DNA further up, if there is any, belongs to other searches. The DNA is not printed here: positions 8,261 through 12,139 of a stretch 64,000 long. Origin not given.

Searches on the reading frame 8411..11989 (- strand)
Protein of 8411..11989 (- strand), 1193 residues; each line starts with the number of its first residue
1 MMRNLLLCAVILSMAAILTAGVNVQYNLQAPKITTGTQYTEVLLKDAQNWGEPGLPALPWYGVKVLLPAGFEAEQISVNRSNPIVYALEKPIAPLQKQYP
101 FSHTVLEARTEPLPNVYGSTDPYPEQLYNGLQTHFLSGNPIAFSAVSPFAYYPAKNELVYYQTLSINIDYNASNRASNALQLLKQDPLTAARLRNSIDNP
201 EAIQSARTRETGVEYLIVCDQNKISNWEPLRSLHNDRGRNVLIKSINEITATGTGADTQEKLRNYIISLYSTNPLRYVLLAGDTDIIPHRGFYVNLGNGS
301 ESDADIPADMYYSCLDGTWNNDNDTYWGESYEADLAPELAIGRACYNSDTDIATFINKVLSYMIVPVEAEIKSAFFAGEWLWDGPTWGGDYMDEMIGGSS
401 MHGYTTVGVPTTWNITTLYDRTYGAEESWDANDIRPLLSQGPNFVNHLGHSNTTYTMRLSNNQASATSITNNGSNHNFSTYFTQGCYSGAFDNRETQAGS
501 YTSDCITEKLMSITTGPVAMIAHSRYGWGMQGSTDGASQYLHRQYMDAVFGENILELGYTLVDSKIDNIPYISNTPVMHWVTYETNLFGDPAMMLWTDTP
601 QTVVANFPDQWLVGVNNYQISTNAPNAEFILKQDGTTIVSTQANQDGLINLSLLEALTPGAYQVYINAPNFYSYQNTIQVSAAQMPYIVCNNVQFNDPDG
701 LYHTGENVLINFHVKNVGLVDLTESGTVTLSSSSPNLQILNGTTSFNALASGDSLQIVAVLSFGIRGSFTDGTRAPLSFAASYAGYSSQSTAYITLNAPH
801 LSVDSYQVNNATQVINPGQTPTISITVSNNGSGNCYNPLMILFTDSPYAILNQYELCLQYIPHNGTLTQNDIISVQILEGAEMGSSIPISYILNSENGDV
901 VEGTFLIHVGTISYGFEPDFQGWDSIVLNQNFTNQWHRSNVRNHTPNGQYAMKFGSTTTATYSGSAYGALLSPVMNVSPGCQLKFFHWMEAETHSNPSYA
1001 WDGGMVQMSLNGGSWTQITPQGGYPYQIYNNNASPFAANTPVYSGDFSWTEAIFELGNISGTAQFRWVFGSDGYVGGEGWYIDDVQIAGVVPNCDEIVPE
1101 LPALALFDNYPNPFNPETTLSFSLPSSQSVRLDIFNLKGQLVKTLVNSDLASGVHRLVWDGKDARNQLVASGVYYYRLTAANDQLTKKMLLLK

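Call 84: search_protein_families(library=pfam, proteins=[window:8411-11989:-], max_evalue=0.0001)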
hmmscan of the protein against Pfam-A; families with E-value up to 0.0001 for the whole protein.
window:8411-11989:- (1193 aa): 5 families
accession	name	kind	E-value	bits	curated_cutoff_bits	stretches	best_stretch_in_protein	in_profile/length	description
PF01364.23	Peptidase_C25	-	6.4e-59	200.5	23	1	215-595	1-374/374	Peptidase family C25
PF13860.13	FlgD_ig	-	7.1e-11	42.4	27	1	1119-1183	11-78/79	FlgD Ig-like domain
PF18962.6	Por_Secre_tail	-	5.1e-06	27.1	27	1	1110-1189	2-73/75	Secretion system C-terminal sorting domain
PF13585.12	CHU_C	-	5.4e-05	23.7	27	0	1127-1186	26-78/86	CHU_C Type IX secretion signal domain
PF08126.16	Propeptide_C25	-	9e-05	22.1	22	0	39-177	43-179/205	Propeptide_C25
